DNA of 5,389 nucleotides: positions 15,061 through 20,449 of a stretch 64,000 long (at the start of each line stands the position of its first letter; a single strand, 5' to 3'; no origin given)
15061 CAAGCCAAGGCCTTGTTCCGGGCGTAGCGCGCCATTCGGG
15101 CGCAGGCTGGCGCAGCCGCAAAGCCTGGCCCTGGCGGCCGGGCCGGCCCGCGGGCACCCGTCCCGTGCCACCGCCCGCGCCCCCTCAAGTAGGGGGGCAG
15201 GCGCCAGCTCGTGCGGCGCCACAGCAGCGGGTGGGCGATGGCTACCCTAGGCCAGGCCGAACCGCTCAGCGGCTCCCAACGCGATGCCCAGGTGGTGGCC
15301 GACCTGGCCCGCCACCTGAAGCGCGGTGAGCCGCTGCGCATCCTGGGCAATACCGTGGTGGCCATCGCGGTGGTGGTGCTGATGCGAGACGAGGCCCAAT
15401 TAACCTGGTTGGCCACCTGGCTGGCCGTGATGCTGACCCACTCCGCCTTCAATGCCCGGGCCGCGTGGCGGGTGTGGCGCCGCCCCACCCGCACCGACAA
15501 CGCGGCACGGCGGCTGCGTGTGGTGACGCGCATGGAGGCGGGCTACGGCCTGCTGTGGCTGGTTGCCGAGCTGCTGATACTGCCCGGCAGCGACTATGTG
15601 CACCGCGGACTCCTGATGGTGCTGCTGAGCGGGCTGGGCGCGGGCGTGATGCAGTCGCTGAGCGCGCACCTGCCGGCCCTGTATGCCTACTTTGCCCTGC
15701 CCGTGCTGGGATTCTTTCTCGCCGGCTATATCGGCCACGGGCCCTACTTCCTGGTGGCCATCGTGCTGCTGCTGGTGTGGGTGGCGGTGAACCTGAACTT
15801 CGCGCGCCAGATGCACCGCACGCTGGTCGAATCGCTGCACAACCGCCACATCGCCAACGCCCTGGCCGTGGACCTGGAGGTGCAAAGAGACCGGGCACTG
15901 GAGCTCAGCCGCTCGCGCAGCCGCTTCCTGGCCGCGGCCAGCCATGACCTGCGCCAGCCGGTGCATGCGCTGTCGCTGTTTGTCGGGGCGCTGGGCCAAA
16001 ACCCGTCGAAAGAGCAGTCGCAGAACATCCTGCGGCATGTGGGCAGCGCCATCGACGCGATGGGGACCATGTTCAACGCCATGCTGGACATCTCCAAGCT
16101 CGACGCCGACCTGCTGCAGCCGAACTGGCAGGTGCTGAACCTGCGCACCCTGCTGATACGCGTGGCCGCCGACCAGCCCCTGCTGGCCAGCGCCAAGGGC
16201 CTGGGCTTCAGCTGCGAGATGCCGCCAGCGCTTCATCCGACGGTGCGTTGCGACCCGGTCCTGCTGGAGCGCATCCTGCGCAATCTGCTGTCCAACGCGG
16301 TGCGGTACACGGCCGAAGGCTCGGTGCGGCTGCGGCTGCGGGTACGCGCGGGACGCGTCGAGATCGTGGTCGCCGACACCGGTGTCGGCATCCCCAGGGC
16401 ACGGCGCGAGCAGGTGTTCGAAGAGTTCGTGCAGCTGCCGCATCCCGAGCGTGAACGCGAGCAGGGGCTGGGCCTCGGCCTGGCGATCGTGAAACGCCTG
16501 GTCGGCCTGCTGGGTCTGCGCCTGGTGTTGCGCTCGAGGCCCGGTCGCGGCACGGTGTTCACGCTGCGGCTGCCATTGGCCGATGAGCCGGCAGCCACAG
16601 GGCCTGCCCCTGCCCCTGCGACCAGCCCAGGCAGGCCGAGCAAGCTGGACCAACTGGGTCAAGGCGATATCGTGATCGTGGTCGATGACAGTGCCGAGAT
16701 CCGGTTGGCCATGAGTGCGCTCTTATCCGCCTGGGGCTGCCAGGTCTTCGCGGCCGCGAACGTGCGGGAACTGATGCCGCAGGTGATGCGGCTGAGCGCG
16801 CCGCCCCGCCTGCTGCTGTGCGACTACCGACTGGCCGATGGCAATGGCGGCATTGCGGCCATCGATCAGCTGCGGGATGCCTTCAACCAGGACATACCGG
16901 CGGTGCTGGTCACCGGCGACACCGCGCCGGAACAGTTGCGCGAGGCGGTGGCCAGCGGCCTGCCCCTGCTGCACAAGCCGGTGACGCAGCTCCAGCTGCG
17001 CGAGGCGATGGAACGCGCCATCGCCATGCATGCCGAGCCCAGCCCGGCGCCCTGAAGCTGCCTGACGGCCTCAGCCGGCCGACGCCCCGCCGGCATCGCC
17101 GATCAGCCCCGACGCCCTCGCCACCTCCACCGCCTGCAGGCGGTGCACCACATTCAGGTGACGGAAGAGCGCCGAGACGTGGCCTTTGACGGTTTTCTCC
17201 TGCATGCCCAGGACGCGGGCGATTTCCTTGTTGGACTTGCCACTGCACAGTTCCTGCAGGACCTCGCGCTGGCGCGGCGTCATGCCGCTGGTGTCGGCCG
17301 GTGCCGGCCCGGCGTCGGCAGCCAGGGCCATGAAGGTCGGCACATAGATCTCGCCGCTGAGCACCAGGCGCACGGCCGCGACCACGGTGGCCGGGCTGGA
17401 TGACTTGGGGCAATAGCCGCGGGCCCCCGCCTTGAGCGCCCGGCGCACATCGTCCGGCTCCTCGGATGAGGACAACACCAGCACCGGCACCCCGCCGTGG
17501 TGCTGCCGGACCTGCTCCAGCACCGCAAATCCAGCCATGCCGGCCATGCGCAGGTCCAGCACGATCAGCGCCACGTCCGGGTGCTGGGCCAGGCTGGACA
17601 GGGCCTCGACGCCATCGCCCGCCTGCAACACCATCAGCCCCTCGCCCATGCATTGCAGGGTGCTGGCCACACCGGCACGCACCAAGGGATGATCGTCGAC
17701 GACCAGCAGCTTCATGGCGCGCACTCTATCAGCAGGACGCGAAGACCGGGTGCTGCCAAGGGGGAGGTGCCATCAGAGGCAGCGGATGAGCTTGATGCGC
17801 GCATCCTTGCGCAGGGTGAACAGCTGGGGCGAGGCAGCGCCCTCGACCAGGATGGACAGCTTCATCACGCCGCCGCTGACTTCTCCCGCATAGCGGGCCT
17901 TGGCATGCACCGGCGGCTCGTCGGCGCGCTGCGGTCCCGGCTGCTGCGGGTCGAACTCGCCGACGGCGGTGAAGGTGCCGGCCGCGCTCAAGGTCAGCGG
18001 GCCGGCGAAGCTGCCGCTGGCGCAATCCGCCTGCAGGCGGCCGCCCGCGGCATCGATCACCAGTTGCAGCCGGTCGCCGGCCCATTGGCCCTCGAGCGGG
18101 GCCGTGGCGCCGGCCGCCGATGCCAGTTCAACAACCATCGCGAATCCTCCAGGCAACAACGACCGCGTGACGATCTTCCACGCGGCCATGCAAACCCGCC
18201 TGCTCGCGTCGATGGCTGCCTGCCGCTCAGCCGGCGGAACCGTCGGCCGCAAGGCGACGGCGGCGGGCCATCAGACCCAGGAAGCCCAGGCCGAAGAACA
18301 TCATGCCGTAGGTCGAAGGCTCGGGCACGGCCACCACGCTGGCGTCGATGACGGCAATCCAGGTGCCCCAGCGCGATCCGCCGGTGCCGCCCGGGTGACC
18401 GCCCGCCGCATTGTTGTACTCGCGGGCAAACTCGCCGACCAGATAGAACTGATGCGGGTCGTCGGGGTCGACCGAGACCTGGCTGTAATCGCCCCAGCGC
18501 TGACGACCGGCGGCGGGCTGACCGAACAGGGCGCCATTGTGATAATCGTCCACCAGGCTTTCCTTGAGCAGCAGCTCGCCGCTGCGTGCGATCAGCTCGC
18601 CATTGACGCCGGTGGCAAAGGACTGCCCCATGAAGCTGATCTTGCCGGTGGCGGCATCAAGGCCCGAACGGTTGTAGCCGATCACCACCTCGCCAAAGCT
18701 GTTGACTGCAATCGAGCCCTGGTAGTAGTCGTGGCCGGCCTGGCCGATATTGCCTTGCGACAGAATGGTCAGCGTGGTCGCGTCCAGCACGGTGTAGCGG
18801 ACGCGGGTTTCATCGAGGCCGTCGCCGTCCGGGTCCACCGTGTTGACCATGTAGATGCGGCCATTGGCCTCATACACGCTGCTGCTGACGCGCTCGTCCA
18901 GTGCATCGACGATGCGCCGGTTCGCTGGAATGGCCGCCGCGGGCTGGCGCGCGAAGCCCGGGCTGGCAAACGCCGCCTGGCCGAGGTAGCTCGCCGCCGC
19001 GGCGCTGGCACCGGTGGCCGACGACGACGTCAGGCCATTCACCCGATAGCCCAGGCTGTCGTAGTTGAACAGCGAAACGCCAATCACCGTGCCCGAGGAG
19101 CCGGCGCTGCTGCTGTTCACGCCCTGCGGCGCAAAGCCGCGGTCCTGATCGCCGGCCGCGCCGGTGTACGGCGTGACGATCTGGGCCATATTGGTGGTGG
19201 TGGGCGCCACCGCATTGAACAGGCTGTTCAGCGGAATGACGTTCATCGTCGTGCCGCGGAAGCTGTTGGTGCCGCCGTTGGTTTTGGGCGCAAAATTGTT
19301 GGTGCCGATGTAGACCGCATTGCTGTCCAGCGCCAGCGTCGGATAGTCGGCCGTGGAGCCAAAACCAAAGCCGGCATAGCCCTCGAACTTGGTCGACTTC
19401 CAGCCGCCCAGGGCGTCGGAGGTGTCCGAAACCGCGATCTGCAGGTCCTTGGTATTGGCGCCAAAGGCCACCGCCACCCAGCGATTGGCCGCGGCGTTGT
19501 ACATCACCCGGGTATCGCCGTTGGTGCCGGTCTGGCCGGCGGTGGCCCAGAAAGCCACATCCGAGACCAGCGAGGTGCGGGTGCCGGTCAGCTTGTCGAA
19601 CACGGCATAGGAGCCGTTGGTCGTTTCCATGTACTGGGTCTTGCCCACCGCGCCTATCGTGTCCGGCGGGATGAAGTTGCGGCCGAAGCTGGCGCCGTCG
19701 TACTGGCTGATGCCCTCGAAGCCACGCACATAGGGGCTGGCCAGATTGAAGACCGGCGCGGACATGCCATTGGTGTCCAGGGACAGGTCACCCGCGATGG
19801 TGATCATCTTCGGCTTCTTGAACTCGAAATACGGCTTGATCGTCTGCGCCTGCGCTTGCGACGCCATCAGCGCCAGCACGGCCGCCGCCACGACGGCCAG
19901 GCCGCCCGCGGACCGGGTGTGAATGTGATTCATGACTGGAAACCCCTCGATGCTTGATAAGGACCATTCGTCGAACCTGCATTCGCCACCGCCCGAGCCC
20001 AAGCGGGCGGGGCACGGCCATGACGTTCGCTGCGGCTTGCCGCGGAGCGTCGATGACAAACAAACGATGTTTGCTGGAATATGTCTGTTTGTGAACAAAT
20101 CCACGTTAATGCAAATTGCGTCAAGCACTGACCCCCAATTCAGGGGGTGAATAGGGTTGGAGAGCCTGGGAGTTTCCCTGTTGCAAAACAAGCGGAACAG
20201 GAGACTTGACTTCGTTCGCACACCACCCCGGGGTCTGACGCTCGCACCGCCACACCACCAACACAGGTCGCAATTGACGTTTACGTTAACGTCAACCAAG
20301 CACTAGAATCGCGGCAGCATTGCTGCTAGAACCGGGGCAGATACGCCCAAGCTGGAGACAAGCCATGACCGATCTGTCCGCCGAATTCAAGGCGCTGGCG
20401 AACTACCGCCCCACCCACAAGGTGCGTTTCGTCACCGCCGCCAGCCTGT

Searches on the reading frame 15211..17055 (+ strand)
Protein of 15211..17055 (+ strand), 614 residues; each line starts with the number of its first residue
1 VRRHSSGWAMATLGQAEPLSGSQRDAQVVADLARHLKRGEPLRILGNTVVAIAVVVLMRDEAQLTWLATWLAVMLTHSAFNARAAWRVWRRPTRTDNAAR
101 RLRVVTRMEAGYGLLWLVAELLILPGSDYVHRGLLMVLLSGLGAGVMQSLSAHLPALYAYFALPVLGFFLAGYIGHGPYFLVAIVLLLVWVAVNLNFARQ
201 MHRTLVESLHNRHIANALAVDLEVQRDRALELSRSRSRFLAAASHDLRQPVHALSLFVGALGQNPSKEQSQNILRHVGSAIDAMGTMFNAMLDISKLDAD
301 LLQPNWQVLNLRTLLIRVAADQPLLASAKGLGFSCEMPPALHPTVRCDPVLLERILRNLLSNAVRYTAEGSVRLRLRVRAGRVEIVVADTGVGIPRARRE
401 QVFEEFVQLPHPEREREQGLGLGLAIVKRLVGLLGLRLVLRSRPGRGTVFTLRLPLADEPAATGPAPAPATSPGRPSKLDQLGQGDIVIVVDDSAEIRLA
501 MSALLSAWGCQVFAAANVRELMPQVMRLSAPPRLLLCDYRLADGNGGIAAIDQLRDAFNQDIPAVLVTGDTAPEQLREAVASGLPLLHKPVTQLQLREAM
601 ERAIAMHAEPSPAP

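Call 55: search_protein_families(library=pfam, proteins=[window:15211-17055:+], max_evalue=0.00001)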
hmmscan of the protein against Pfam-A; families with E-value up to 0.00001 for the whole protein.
window:15211-17055:+ (614 aa): 4 families
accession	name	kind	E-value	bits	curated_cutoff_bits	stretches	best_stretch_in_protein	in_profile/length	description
PF02518.31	HATPase_c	-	5.7e-27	94.8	26.4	1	348-457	2-110/111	Histidine kinase-, DNA gyrase B-, and HSP90-like ATPase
PF00512.31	HisKA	-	1.8e-11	44.3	26.9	1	235-299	1-65/66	His Kinase A (phospho-acceptor) domain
PF00072.30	Response_reg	-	1.9e-10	41.3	30.2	1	488-600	1-110/111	Response regulator receiver domain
PF13581.12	HATPase_c_2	-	1.4e-06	28.8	27.4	1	359-434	39-112/127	Histidine kinase-like ATPase domain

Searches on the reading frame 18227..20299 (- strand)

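Call 55: search_protein_families(library=pfam, proteins=[window:18227-20299:-], max_evalue=0.00001)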
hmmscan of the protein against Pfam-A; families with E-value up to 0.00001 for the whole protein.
window:18227-20299:- (690 aa): 1 family
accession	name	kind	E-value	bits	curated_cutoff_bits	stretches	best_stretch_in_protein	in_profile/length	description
PF07589.16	PEP-CTERM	-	5.3e-09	36.2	20.7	1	657-681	1-24/24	PEP-CTERM motif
